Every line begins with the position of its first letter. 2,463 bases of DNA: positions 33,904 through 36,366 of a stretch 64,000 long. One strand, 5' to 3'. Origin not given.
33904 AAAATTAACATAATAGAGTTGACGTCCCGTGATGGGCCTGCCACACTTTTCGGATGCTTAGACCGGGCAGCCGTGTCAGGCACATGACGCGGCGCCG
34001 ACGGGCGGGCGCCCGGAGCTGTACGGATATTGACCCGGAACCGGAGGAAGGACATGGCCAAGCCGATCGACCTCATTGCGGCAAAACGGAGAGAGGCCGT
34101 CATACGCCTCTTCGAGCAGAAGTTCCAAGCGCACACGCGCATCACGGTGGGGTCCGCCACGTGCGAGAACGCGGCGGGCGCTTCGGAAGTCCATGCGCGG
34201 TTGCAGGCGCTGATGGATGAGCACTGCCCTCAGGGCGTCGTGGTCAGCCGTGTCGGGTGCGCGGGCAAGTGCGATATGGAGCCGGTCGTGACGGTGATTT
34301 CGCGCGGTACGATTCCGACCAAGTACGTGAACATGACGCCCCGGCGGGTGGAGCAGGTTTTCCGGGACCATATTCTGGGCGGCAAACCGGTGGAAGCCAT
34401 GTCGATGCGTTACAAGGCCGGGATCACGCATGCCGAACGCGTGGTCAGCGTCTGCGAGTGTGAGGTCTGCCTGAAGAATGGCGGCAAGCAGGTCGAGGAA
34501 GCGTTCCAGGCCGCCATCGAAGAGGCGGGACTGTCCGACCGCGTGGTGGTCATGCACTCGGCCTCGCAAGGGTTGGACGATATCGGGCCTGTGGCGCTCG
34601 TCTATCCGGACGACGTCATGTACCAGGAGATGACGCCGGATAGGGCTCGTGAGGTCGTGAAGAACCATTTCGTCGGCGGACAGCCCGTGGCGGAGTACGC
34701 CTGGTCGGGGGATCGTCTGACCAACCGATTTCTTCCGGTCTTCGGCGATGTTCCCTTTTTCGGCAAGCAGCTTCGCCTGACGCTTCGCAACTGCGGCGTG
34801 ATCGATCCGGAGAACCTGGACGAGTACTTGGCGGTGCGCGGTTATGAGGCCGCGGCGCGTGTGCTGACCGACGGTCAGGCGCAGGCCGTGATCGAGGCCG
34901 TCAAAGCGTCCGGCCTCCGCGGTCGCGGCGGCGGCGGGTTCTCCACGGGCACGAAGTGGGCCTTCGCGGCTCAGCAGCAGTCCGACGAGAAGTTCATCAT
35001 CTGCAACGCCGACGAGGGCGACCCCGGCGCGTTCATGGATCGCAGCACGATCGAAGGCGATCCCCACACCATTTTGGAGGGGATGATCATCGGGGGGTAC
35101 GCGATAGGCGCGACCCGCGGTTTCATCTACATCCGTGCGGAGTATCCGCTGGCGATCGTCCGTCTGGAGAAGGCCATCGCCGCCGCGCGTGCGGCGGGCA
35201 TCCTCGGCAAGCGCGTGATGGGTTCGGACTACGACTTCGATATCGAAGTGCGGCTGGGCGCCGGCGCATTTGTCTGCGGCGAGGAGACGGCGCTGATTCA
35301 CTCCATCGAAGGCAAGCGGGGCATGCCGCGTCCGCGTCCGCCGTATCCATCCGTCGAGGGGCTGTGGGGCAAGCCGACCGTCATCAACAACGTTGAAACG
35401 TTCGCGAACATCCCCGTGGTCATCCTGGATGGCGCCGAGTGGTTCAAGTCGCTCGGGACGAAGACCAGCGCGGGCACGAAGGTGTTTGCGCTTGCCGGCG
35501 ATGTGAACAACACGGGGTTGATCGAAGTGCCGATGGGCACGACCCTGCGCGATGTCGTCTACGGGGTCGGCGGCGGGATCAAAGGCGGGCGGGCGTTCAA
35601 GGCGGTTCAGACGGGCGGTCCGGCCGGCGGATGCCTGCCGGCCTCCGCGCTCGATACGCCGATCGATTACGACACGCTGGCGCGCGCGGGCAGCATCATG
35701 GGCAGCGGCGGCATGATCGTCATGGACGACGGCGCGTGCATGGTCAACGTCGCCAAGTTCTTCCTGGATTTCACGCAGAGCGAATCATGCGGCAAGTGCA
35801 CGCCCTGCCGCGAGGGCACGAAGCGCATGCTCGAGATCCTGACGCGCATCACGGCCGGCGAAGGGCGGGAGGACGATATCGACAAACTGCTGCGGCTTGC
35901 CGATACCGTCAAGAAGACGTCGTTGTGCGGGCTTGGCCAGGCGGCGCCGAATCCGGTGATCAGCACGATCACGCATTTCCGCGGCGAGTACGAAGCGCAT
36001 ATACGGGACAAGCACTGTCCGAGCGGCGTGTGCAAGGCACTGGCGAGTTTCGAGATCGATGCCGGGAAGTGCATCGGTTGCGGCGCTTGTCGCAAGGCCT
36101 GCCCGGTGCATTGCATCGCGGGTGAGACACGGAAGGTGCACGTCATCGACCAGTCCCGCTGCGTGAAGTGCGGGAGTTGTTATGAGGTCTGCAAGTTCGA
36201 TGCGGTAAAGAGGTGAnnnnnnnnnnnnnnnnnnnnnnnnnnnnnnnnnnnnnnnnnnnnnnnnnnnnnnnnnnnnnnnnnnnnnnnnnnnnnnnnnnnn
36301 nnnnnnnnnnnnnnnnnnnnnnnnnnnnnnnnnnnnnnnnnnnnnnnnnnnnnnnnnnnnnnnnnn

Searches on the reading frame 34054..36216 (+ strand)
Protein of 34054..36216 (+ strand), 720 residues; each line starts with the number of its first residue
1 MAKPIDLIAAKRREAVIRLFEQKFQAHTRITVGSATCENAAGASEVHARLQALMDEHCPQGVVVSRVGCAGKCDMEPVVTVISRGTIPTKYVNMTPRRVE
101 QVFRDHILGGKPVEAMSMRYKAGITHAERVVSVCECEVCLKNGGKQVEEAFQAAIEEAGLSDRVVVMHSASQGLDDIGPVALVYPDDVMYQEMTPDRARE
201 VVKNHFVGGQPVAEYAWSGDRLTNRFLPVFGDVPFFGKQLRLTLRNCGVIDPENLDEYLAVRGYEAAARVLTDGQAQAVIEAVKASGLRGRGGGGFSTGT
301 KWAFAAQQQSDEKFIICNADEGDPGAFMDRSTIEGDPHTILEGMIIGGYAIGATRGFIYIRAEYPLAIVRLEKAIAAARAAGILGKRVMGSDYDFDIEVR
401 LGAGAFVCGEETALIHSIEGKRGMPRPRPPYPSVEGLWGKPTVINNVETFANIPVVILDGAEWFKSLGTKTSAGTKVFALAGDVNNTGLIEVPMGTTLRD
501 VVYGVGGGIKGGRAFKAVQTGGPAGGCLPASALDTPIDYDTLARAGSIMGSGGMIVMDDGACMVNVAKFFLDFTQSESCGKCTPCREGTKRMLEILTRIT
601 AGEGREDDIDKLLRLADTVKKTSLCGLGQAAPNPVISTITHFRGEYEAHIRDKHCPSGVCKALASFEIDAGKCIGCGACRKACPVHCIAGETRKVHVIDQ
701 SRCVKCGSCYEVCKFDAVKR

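Call 11: search_protein_families(library=pfam, proteins=[window:34054-36216:+])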
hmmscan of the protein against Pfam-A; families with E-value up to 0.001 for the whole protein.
window:34054-36216:+ (720 aa): 13 families
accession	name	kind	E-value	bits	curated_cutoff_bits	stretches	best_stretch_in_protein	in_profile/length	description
PF01512.22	Complex1_51K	-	1.5e-48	165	31.2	1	283-454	1-149/150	Nuo51 FMN-binding domain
PF10589.14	NADH_4Fe-4S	-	1.3e-35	121.5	23.5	1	566-649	2-85/85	NADH-ubiquinone oxidoreductase-F iron-sulfur binding region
PF00037.32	Fer4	-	1e-11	44.6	21.1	2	697-718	2-23/24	4Fe-4S binding domain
PF12797.12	Fer4_2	-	2.1e-10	40.3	24.5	2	666-685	3-22/22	4Fe-4S binding domain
PF14697.11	Fer4_21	-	3.5e-08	33.9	35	1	668-717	3-56/59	4Fe-4S dicluster domain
PF12837.12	Fer4_6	-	1.7e-07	31.3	25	2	697-717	3-23/24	4Fe-4S binding domain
PF12838.12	Fer4_7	-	2.1e-07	31.7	27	1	672-717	1-52/52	4Fe-4S dicluster domain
PF10531.15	SLBB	-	2.1e-07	31.1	27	1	478-523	2-50/55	SLBB domain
PF13237.11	Fer4_10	-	8.5e-07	29.3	25.5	1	668-713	4-52/53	4Fe-4S dicluster domain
PF13187.11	Fer4_9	-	2e-05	25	27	1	672-715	1-49/52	4Fe-4S dicluster domain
PF01257.25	2Fe-2S_thioredx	-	0.00011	22.5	24.8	0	20-104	58-142/145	Thioredoxin-like [2Fe-2S] ferredoxin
PF13183.11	Fer4_8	-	0.00059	20.8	27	0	671-686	3-18/68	4Fe-4S dicluster domain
PF22461.2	SLBB_2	-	0.00094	19.7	27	0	478-523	3-49/79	SLBB domain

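Call 13: find_related_loci(query=window:34054-36216:+, collection=genome_contigs, flank=10000)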
Query window:34054-36216:+ (720 aa) in genome_contigs; peptide patterns used: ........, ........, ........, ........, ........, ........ (x = any residue, [..] = any of these).
418 stretches matched a pattern; 387 encode a relative of the query (tblastn E <= 1e-3); the best 80 are kept; 80 distinct loci.
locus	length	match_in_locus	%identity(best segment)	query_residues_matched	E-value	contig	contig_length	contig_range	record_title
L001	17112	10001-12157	68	3-720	0e+0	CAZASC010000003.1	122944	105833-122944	MAG TPA_asm: uncultured Victivallales bacterium isolate binchicken_co3_499 genome assembly, contig: NODE_301_length_1229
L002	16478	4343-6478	67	8-720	0e+0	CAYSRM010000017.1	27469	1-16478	MAG TPA_asm: uncultured Victivallales bacterium isolate SRP332253_co1_72 genome assembly, contig: NODE_2560_length_27469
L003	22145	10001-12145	66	5-720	0e+0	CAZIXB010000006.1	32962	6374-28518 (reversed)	MAG TPA_asm: uncultured Victivallales bacterium isolate SRP332253_co1_180 genome assembly, contig: NODE_1812_length_3296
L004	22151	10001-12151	59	3-719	0e+0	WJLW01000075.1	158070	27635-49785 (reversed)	MAG: Chitinivibrionales bacterium isolate Bin_355 k141_2162735, whole genome shotgun sequence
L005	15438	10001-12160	58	1-720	0e+0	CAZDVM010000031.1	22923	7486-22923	MAG TPA_asm: uncultured Pirellulales bacterium isolate SRP141376_co1_361 genome assembly, contig: NODE_4888_length_22923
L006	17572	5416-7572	57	4-720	0e+0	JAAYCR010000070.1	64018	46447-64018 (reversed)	MAG: Phycisphaerae bacterium isolate AS06rmzACSIP_475 615373_AS06, whole genome shotgun sequence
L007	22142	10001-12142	56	12-720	0e+0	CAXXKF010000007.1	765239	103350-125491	MAG: Candidatus Auribacterota bacterium isolate 3f4a19dc-99c9-43a0-a9f8-0f63e283074a genome assembly, contig: contig_7,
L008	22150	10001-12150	65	4-720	0e+0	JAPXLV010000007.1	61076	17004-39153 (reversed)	MAG: Phycisphaerae bacterium isolate binned_ad_5.28 NODE_453_length_61076_cov_2.305288, whole genome shotgun sequence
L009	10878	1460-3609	63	4-720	0e+0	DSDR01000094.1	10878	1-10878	MAG TPA_asm: Phycisphaerales bacterium isolate SpSt-1223 Ga0129302_1003433, whole genome shotgun sequence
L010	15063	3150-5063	68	1-720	0e+0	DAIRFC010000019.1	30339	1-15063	MAG TPA_asm: Actinomycetota bacterium isolate CTOTU19831 NODE_1366_length_30339_cov_19.490985, whole genome shotgun sequ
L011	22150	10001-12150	63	4-720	0e+0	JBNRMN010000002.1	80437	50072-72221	MAG: Anaerohalosphaeraceae bacterium isolate UACH.ghe k127_121229, whole genome shotgun sequence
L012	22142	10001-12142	55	12-720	0e+0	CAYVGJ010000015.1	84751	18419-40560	MAG TPA_asm: uncultured bacterium isolate binchicken_co20_225 genome assembly, contig: NODE_735_length_84751_cov_37.5664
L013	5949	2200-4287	55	29-720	0e+0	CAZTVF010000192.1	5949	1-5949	MAG TPA_asm: uncultured Planctomycetaceae bacterium isolate SRP272421_co2_511 genome assembly, contig: NODE_54713_length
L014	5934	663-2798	53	13-720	0e+0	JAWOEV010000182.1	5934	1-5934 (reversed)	MAG: Lentisphaeria bacterium isolate BLK5-3.bin.99 k191_534048, whole genome shotgun sequence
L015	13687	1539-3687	61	4-720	0e+0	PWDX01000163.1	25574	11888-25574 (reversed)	MAG: Phycisphaerae bacterium isolate T1Sed10_97 T1-Sed10-C1413, whole genome shotgun sequence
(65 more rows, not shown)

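Call 16: find_encoding_contigs(protein=window:34054-36216:+, flank=10000, max_places=10)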
Protein window:34054-36216:+ (720 aa): no gene with exactly this product is on record in the collection.

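Call 31: find_related_loci(query=window:34054-36216:+, collection=metagenome_contigs, flank=10000)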
Query window:34054-36216:+ (720 aa) in metagenome_contigs; peptide patterns used: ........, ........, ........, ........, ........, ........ (x = any residue, [..] = any of these).
359 stretches matched a pattern; 342 encode a relative of the query (tblastn E <= 1e-3); the best 80 are kept; 80 distinct loci.
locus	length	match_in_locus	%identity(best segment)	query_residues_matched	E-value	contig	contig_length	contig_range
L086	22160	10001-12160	69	1-720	0e+0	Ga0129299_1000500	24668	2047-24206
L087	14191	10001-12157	68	3-720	0e+0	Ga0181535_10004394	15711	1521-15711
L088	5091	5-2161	68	3-720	0e+0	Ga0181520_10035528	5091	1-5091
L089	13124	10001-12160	57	1-720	0e+0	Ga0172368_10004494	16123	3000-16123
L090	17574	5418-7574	57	4-720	0e+0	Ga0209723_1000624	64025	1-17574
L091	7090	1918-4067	65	4-720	0e+0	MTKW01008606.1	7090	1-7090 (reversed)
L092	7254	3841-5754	67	1-720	0e+0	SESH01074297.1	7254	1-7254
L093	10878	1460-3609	63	4-720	0e+0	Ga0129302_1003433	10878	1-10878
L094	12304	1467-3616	63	4-720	0e+0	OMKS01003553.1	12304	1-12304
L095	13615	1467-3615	61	4-720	0e+0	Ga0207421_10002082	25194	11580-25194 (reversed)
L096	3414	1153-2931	55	127-720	0e+0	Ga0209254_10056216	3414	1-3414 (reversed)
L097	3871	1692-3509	55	39-720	0e+0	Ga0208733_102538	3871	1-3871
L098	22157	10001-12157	47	3-719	0e+0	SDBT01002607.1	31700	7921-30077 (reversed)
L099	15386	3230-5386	47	3-719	0e+0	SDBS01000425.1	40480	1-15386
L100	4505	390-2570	48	20-720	0e+0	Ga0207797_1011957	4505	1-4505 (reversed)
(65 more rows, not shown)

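Call 32: find_homologous_proteins(query=window:34054-36216:+, max_evalue=1e-100)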
Query window:34054-36216:+ (720 aa): 7999 proteins with E <= 1e-100 among 8000 candidates; the best 120 are listed.
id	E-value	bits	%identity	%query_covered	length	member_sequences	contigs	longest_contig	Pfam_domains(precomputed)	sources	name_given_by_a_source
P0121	0.0e+0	1654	100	100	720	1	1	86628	PF14697.12,PF10531.16,PF10589.15,PF12797.13,PF12837.13,PF00037.33,PF12838.13,PF01512.23,PF13237.12,PF13187.12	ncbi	-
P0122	0.0e+0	1300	77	100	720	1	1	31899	PF14697.12,PF10531.16,PF10589.15,PF12797.13,PF12837.13,PF00037.33,PF01257.26,PF12838.13,PF01512.23,PF13237.12,PF13187.12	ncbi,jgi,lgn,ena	-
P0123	0.0e+0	1283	75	100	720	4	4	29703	PF14697.12,PF10531.16,PF10589.15,PF12797.13,PF12837.13,PF00037.33,PF01257.26,PF12838.13,PF01512.23,PF13237.12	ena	-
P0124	0.0e+0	1280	75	100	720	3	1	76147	PF10531.16,PF10589.15,PF00037.33,PF01257.26,PF12838.13,PF01512.23,PF13237.12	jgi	jgi:NADH:ubiquinone oxidoreductase subunit F (NADH-binding)/(2Fe-2S) ferredoxin/NAD-dependent dihydr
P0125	0.0e+0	1270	75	100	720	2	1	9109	PF14697.12,PF10531.16,PF10589.15,PF12797.13,PF12837.13,PF00037.33,PF12838.13,PF01512.23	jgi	jgi:NADH:ubiquinone oxidoreductase subunit F (NADH-binding)/(2Fe-2S) ferredoxin/NAD-dependent dihydr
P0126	0.0e+0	1255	74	100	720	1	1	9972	PF14697.12,PF10531.16,PF10589.15,PF12797.13,PF12837.13,PF00037.33,PF01257.26,PF12838.13,PF01512.23,PF13237.12,PF13187.12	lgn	-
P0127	0.0e+0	1246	74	100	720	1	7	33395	PF10531.16,PF10589.15,PF12797.13,PF00037.33,PF01257.26,PF12838.13,PF01512.23,PF13237.12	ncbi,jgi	jgi:NADH:ubiquinone oxidoreductase subunit F (NADH-binding)/(2Fe-2S) ferredoxin/NAD-dependent dihydr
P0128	0.0e+0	1246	74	100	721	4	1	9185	PF14697.12,PF10531.16,PF10589.15,PF12797.13,PF12837.13,PF00037.33,PF01257.26,PF12838.13,PF01512.23,PF13237.12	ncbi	-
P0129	0.0e+0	1242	73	100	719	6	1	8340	PF10531.16,PF10589.15,PF12797.13,PF12837.13,PF00037.33,PF12838.13,PF01512.23,PF13237.12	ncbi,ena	-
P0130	0.0e+0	1232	73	99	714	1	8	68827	PF14697.12,PF10531.16,PF10589.15,PF12797.13,PF12837.13,PF00037.33,PF01257.26,PF12838.13,PF01512.23,PF13237.12,PF13187.12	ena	-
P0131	0.0e+0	1207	71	100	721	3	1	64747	PF14697.12,PF10531.16,PF10589.15,PF12797.13,PF12837.13,PF00037.33,PF01257.26,PF12838.13,PF01512.23,PF13237.12,PF13187.12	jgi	-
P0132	0.0e+0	1202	72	100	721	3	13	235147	PF14697.12,PF10531.16,PF10589.15,PF12797.13,PF00037.33,PF01257.26,PF12838.13,PF01512.23,PF13187.12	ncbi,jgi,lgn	jgi:NADH:ubiquinone oxidoreductase subunit F (NADH-binding)/(2Fe-2S) ferredoxin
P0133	0.0e+0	1198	71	100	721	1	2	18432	PF14697.12,PF10531.16,PF10589.15,PF12797.13,PF12837.13,PF00037.33,PF01257.26,PF12838.13,PF01512.23,PF13237.12,PF13187.12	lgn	-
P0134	0.0e+0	1198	71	99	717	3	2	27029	PF14697.12,PF10531.16,PF10589.15,PF00037.33,PF01257.26,PF12838.13,PF01512.23,PF13237.12,PF13187.12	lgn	-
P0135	0.0e+0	1193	70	100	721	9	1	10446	PF14697.12,PF10531.16,PF10589.15,PF12797.13,PF12837.13,PF00037.33,PF01257.26,PF12838.13,PF01512.23,PF13237.12,PF13187.12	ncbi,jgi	jgi:NADH:ubiquinone oxidoreductase subunit F (NADH-binding)/(2Fe-2S) ferredoxin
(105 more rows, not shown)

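Call 33: find_encoding_contigs(protein=P0121, flank=10000, max_places=3)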
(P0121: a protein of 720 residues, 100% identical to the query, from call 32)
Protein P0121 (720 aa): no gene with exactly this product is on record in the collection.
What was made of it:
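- On Rex operator (ROP box): The rest of the source genome was not retrievable (calls 16, 33).
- The rest of the genome could not be reached (calls 16, 33), so Rex in this organism is assumed, not shown.
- Tried and rejected: Exact look-ups of the window's HydB and of the 100%-identical database protein P0121 found no contig (calls 16, 33).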

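Call 34: find_encoding_contigs(protein=P0122, flank=10000, max_places=3)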
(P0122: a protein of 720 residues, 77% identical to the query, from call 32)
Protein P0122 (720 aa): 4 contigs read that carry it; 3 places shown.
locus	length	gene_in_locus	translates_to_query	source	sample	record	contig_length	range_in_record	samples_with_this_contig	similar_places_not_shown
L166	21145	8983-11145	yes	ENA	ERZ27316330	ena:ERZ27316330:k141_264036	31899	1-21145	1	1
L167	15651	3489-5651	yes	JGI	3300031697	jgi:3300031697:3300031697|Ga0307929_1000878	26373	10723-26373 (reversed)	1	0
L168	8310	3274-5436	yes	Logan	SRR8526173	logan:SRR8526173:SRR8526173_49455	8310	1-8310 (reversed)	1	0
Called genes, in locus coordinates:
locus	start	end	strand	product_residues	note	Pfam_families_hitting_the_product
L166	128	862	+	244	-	PF00072:Response_reg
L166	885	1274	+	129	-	PF00072:Response_reg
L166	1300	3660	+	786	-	PF00989:PAS (faint), PF08448:PAS_4, PF08447:PAS_3 (faint), PF13426:PAS_9, PF13188:PAS_8 (weak), PF13426:PAS_9 (weak), PF02518:HATPase_c, PF00072:Response_reg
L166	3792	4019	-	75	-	PF12441:CopG_antitoxin (weak)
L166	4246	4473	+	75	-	PF13495:Phage_int_SAM_4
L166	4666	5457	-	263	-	PF13145:Rotamase_2, PF13616:Rotamase_3, PF00639:Rotamase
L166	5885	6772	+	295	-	-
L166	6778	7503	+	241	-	PF10263:SprT-like (weak)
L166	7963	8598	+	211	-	PF06971:Put_DNA-bind_N, PF02629:CoA_binding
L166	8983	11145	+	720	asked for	PF01512:Complex1_51K, PF10531:SLBB (weak), PF10589:NADH_4Fe-4S, PF00037:Fer4 (weak), PF12838:Fer4_7 (weak), PF13187:Fer4_9 (weak), PF13237:Fer4_10 (weak), PF14697:Fer4_21, +4 more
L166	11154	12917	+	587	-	PF13510:Fer2_4, PF10588:NADH-G_4Fe-4S_3, PF13237:Fer4_10 (weak), PF22117:Fer4_Nqo3 (weak), PF12838:Fer4_7, PF00037:Fer4 (weak), PF02906:Fe_hyd_lg_C, PF02256:Fe_hyd_SSU, +2 more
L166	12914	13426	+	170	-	PF01257:2Fe-2S_thioredx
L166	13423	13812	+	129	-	PF00072:Response_reg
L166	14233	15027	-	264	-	PF02492:cobW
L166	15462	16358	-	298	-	PF23023:Anti-Pycsar_Apyc1, PF00753:Lactamase_B, PF12706:Lactamase_B_2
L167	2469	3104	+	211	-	PF06971:Put_DNA-bind_N, PF02629:CoA_binding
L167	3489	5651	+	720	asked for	PF01512:Complex1_51K, PF10531:SLBB (weak), PF10589:NADH_4Fe-4S, PF00037:Fer4 (weak), PF12838:Fer4_7 (weak), PF13187:Fer4_9 (weak), PF13237:Fer4_10 (weak), PF14697:Fer4_21, +4 more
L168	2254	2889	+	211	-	PF06971:Put_DNA-bind_N, PF02629:CoA_binding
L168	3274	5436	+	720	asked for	PF01512:Complex1_51K, PF10531:SLBB (weak), PF10589:NADH_4Fe-4S, PF00037:Fer4 (weak), PF12838:Fer4_7 (weak), PF13187:Fer4_9 (weak), PF13237:Fer4_10 (weak), PF14697:Fer4_21, +4 more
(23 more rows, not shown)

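Call 35: find_encoding_contigs(protein=P0124, flank=10000, max_places=3)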
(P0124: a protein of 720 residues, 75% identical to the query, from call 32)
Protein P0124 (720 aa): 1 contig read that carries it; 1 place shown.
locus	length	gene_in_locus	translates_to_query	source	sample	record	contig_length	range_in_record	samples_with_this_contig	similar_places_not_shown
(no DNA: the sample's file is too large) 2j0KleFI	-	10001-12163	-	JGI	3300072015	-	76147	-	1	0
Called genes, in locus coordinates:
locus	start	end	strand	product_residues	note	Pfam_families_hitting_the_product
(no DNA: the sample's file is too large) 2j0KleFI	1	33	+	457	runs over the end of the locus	PF01408:GFO_IDH_MocA, PF21252:Glyco_hydro_109_C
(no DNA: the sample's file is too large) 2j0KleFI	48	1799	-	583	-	PF00654:Voltage_CLC, PF00571:CBS (weak)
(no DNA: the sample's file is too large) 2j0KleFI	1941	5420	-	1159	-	PF00041:fn3 (weak)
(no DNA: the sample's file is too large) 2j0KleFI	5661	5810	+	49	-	PF01610:DDE_Tnp_ISL3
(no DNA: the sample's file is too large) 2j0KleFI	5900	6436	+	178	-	-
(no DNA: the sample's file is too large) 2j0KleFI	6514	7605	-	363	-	PF13623:SurA_N_2 (faint), PF13145:Rotamase_2, PF13616:Rotamase_3, PF00639:Rotamase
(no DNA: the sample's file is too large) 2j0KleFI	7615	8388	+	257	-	-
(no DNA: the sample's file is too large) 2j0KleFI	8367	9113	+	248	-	-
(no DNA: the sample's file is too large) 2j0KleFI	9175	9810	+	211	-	PF06971:Put_DNA-bind_N, PF02629:CoA_binding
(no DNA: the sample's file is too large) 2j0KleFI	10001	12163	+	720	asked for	PF01257:2Fe-2S_thioredx (faint), PF01512:Complex1_51K, PF10531:SLBB (weak), PF10589:NADH_4Fe-4S, PF00037:Fer4 (weak), PF12838:Fer4_7 (weak), PF13237:Fer4_10 (weak)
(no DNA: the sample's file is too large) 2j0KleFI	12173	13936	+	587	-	PF13510:Fer2_4, PF00037:Fer4 (faint), PF12837:Fer4_6 (faint), PF10588:NADH-G_4Fe-4S_3, PF13237:Fer4_10 (weak), PF12838:Fer4_7, PF02906:Fe_hyd_lg_C, PF02256:Fe_hyd_SSU, +1 more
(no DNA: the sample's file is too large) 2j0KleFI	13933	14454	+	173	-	PF01257:2Fe-2S_thioredx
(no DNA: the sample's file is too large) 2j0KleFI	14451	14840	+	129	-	PF00072:Response_reg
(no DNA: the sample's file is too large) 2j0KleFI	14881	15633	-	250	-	PF02492:cobW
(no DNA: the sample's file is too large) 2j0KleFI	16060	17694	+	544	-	PF00989:PAS, PF13188:PAS_8 (weak), PF13426:PAS_9 (weak), PF00512:HisKA, PF02518:HATPase_c, PF00072:Response_reg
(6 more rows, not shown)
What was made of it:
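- rex linkage: a rex gene (PF06971 plus PF02629, 211 aa) lies immediately upstream of hydB-hydA-hydC-receiver in the two closest HydB orthologues (77% and 75% identity; calls 34, 35).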

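Call 38: find_encoding_contigs(protein=P0123, flank=10000, max_places=3)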
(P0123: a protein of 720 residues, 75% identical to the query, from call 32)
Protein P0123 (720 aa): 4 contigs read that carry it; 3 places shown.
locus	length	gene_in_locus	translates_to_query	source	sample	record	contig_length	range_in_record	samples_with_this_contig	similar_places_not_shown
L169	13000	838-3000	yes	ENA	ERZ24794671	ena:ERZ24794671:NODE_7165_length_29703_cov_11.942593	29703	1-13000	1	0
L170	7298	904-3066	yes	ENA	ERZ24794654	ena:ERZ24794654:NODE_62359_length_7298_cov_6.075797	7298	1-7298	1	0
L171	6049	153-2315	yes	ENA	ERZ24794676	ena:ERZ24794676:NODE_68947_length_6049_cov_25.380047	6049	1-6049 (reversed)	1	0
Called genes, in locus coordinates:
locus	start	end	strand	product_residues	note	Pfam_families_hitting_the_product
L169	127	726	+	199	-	PF03848:TehB (weak), PF05724:TPMT, PF13489:Methyltransf_23, PF05175:MTS (weak), PF13847:Methyltransf_31, PF08241:Methyltransf_11, PF08242:Methyltransf_12, PF13649:Methyltransf_25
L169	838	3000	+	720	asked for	PF01257:2Fe-2S_thioredx (faint), PF01512:Complex1_51K, PF10531:SLBB (weak), PF10589:NADH_4Fe-4S, PF12838:Fer4_7 (weak), PF13237:Fer4_10 (weak), PF14697:Fer4_21, PF00037:Fer4 (weak), +2 more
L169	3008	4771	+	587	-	PF13510:Fer2_4, PF00037:Fer4 (faint), PF10588:NADH-G_4Fe-4S_3, PF13237:Fer4_10 (weak), PF22117:Fer4_Nqo3 (weak), PF12838:Fer4_7, PF02906:Fe_hyd_lg_C, PF02256:Fe_hyd_SSU, +3 more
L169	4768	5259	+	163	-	PF01257:2Fe-2S_thioredx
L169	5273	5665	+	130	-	PF00072:Response_reg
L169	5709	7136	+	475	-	PF00989:PAS, PF08448:PAS_4, PF13426:PAS_9, PF00512:HisKA, PF02518:HATPase_c, PF13581:HATPase_c_2 (weak)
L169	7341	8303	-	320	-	PF03783:CsgG (weak)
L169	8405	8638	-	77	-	-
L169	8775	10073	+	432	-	PF00390:malic, PF03949:Malic_M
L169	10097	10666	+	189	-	PF01227:GTP_cyclohydroI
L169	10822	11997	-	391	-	PF04406:TP6A_N, PF20768:Topo_VI_alpha, PF21180:TOP6A-Spo11_Toprim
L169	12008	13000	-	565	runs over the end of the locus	PF02518:HATPase_c, PF13589:HATPase_c_3, PF09239:Topo-VIb_trans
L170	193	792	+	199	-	PF03848:TehB (weak), PF05724:TPMT, PF13489:Methyltransf_23, PF05175:MTS (weak), PF13847:Methyltransf_31, PF08241:Methyltransf_11, PF08242:Methyltransf_12, PF13649:Methyltransf_25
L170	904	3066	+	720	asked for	PF01257:2Fe-2S_thioredx (faint), PF01512:Complex1_51K, PF10531:SLBB (weak), PF10589:NADH_4Fe-4S, PF12838:Fer4_7 (weak), PF13237:Fer4_10 (weak), PF14697:Fer4_21, PF00037:Fer4 (weak), +2 more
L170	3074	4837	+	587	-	PF13510:Fer2_4, PF00037:Fer4 (faint), PF10588:NADH-G_4Fe-4S_3, PF13237:Fer4_10 (weak), PF22117:Fer4_Nqo3 (weak), PF12838:Fer4_7, PF02906:Fe_hyd_lg_C, PF02256:Fe_hyd_SSU, +3 more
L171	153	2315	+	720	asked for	PF01257:2Fe-2S_thioredx (faint), PF01512:Complex1_51K, PF10531:SLBB (weak), PF10589:NADH_4Fe-4S, PF12838:Fer4_7 (weak), PF13237:Fer4_10 (weak), PF14697:Fer4_21, PF00037:Fer4 (weak), +2 more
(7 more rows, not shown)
